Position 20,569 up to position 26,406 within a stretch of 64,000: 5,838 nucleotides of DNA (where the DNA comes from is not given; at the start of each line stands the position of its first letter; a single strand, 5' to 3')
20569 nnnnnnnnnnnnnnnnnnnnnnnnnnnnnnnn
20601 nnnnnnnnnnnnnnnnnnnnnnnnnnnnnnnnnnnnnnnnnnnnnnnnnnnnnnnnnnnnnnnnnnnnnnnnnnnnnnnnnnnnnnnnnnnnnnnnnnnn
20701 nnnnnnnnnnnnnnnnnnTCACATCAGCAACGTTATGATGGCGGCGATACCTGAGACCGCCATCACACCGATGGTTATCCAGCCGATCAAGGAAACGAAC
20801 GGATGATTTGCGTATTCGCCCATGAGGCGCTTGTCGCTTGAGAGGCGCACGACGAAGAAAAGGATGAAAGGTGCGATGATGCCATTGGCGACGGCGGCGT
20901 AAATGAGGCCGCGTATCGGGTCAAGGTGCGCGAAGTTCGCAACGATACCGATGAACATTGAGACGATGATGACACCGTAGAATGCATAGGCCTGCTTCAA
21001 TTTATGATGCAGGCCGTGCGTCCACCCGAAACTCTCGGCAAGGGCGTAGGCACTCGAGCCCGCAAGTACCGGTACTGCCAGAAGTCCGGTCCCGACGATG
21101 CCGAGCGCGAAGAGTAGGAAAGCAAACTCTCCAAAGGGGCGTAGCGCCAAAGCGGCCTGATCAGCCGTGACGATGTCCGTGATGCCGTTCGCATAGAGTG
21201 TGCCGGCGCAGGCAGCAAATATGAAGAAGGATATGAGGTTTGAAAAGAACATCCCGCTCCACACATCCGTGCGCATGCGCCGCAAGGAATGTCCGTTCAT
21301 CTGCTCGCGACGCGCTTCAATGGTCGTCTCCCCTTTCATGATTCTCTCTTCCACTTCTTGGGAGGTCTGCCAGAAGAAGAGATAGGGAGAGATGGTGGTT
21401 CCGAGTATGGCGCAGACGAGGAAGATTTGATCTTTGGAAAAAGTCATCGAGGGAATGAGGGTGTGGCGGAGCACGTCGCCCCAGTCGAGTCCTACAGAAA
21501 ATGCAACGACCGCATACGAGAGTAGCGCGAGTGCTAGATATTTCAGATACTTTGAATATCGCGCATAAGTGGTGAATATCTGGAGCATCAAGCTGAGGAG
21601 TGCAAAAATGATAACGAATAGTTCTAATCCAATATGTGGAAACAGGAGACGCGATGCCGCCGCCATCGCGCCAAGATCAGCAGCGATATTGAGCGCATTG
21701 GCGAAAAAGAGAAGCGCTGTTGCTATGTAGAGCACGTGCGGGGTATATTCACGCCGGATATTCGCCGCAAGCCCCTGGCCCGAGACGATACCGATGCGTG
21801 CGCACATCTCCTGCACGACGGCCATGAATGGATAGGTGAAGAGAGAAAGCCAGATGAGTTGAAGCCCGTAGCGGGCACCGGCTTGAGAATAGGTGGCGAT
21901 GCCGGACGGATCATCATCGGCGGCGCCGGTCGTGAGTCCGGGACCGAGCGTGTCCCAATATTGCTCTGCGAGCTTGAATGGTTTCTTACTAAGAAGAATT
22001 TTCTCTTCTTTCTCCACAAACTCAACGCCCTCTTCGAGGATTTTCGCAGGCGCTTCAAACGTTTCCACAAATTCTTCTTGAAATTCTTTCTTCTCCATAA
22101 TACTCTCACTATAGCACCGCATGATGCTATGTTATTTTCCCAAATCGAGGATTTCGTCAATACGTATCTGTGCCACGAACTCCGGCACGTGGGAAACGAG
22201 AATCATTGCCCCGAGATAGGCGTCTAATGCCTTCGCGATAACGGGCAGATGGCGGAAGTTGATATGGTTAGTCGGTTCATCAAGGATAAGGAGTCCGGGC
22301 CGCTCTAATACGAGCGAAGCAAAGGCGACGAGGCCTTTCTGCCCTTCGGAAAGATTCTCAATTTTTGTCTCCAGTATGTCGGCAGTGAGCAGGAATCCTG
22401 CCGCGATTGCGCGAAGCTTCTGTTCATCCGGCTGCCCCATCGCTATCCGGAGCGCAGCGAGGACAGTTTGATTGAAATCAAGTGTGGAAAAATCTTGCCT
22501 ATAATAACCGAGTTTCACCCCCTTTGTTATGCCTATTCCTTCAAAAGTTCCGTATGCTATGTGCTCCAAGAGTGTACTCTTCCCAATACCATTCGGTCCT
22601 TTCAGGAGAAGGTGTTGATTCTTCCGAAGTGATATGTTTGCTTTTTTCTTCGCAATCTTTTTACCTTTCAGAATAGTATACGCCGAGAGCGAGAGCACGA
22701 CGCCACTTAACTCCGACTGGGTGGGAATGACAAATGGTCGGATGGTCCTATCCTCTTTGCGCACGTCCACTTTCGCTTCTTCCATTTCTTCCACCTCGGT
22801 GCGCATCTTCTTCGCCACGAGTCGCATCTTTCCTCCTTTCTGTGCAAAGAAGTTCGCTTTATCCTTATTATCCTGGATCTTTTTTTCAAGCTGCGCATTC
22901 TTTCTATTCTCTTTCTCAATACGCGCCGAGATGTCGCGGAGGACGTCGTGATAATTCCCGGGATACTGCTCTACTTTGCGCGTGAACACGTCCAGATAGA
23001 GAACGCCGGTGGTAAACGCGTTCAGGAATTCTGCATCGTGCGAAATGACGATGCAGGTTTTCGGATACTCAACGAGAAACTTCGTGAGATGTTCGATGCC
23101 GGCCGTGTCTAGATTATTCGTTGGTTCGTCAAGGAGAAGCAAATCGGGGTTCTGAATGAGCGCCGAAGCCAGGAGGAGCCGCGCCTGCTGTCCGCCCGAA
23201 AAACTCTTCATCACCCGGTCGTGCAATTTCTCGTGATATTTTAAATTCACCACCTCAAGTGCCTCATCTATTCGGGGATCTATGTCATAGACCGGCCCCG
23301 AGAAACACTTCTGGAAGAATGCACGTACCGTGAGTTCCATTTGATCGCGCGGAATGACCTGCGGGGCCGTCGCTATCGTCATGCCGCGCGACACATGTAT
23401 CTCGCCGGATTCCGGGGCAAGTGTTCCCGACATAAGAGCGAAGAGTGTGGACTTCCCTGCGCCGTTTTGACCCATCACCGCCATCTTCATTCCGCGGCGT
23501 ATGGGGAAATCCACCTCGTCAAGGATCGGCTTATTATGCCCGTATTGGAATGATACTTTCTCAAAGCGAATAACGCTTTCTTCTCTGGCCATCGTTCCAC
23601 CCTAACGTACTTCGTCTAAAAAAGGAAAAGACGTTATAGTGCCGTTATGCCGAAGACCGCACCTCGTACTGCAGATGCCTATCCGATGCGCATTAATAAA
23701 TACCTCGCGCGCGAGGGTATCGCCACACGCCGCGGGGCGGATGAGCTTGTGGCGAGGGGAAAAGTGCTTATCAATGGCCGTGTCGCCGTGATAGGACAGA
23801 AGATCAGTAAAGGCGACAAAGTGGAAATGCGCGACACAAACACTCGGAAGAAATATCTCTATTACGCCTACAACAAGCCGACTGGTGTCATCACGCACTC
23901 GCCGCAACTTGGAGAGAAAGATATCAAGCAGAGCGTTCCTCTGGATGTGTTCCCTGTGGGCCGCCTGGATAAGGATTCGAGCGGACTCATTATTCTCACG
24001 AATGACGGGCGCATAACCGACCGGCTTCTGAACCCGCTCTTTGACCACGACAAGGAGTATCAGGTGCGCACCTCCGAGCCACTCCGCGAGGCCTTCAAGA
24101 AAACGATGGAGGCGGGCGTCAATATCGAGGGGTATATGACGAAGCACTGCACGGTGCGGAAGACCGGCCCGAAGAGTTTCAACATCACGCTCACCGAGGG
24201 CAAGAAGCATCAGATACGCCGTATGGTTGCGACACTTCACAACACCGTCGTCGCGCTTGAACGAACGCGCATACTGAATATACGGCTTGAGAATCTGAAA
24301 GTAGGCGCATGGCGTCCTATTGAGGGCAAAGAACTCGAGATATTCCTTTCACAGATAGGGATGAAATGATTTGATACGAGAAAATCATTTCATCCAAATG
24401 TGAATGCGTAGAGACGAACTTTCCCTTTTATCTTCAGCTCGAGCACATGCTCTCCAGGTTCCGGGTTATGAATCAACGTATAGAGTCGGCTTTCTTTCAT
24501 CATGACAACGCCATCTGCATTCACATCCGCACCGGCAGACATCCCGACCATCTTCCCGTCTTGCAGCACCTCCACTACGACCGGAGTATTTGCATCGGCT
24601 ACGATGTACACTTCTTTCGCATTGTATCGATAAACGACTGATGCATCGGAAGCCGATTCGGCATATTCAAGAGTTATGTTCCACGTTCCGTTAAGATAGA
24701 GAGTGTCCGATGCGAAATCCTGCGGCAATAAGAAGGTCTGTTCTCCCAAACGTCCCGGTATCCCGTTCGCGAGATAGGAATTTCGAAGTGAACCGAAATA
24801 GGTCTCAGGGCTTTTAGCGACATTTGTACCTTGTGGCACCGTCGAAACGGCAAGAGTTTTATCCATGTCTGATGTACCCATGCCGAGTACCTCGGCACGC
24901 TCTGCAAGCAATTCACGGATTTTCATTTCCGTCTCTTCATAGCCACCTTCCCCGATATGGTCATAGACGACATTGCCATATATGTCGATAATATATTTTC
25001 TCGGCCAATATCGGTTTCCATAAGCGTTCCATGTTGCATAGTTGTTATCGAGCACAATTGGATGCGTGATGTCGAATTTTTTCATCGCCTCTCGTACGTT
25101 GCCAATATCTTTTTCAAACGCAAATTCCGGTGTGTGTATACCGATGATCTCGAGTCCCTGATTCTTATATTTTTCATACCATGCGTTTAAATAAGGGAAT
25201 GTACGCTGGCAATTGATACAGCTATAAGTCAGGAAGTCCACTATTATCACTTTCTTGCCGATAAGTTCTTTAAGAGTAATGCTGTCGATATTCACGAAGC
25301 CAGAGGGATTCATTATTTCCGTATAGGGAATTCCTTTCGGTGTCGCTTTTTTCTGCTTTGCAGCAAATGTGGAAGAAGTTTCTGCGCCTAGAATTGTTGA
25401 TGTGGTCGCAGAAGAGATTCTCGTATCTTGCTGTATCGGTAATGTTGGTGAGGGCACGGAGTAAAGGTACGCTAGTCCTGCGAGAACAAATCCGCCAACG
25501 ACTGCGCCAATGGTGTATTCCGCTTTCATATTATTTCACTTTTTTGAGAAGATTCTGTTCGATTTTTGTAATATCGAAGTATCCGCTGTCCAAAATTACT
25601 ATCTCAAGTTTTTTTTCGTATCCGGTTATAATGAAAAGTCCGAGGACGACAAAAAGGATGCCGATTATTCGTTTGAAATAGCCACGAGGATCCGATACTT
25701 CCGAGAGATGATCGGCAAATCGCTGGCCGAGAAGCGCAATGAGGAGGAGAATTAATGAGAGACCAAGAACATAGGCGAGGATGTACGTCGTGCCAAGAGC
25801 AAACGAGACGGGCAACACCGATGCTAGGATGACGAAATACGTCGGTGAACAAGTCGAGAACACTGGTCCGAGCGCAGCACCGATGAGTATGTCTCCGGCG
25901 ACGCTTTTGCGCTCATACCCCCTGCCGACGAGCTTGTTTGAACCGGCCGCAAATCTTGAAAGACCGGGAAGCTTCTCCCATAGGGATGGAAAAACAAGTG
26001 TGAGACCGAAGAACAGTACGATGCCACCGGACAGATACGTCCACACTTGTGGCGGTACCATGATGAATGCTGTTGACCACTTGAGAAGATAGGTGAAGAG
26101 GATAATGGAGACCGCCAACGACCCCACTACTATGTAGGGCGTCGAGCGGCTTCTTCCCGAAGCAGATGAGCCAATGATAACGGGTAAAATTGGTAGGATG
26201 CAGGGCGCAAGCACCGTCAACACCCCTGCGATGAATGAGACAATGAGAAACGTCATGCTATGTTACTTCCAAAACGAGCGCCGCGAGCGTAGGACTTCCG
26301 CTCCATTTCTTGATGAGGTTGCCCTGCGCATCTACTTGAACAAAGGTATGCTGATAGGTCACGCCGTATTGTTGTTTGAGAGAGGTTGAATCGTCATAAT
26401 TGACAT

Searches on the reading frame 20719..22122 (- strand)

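Call 103: search_protein_families(library=pfam, proteins=[window:20719-22122:-], max_evalue=0.00001)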
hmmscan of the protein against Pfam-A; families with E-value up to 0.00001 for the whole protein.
window:20719-22122:- (467 aa): 1 family
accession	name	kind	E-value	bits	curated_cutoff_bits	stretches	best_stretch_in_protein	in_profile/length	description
PF01566.24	Nramp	-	3.6e-87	293.2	29.8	1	75-440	1-356/357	Natural resistance-associated macrophage protein-like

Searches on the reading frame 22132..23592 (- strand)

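Call 103: search_protein_families(library=pfam, proteins=[window:22132-23592:-], max_evalue=0.00001)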
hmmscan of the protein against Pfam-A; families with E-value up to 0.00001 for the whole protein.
window:22132-23592:- (486 aa): 7 families
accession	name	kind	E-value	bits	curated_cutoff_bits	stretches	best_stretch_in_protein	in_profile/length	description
PF00005.33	ABC_tran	-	7e-44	150.2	25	2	24-159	1-137/137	ABC transporter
PF13304.12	AAA_21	-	1.6e-17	65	27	1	102-191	211-304/304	AAA domain, putative AbiEii toxin, Type IV TA system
PF02463.25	SMC_N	-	6.6e-10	39.2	40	0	130-193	136-205/220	RecF/RecN/SMC N terminal domain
PF13476.12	AAA_23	-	4.4e-09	37.7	27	0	328-369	22-64/201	AAA domain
PF13555.12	AAA_29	-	6.1e-09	35.9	27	0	25-54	13-43/61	P-loop containing region of AAA domain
PF03193.22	RsgA_GTPase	-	1.1e-06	29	30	0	36-76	108-150/174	RsgA GTPase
PF20720.3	nSTAND3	-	3.6e-06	27.2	27.2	0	316-351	8-43/155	Novel STAND NTPase 3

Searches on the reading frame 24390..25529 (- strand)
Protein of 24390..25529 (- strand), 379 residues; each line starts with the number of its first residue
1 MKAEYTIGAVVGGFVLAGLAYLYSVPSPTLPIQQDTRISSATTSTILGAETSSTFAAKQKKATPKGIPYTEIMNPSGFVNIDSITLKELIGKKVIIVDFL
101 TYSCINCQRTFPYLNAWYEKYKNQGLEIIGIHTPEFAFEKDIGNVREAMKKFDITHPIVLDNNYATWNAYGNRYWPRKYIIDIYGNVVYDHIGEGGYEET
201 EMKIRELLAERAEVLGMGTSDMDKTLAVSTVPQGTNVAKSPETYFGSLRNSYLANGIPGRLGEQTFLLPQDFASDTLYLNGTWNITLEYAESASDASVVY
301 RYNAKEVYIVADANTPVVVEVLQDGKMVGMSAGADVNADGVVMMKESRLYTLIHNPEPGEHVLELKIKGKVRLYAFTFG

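Call 103: search_protein_families(library=pfam, proteins=[window:24390-25529:-], max_evalue=0.00001)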
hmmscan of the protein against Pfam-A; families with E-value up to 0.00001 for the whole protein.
window:24390-25529:- (379 aa): 4 families
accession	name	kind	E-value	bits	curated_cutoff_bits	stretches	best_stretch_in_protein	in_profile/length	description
PF17991.7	Thioredoxin_10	-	1.3e-31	110.5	27.1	1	240-379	1-142/142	Thioredoxin like C-terminal domain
PF08534.16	Redoxin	-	4.5e-13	49.7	26.6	1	83-196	20-137/148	Redoxin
PF00578.27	AhpC-TSA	-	7e-11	42.6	26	1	82-189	16-123/124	AhpC/TSA family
PF13905.12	Thioredoxin_8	-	5.2e-09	36.8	27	1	93-187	2-94/94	Thioredoxin-like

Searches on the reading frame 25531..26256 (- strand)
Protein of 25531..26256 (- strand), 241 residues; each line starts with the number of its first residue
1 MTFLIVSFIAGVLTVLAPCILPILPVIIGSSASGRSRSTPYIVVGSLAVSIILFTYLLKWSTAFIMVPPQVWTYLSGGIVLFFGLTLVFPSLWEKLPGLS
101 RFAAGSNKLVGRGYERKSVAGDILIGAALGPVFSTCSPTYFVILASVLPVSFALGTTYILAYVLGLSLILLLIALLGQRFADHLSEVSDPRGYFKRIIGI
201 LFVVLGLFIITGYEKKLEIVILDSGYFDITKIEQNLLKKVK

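Call 103: search_protein_families(library=pfam, proteins=[window:25531-26256:-], max_evalue=0.00001)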
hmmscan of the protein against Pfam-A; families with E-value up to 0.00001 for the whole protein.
window:25531-26256:- (241 aa): 1 family
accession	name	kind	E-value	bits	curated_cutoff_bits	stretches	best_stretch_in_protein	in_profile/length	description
PF13386.12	DsbD_2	-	2.9e-07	31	24.9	1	37-207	42-198/199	Cytochrome C biogenesis protein transmembrane region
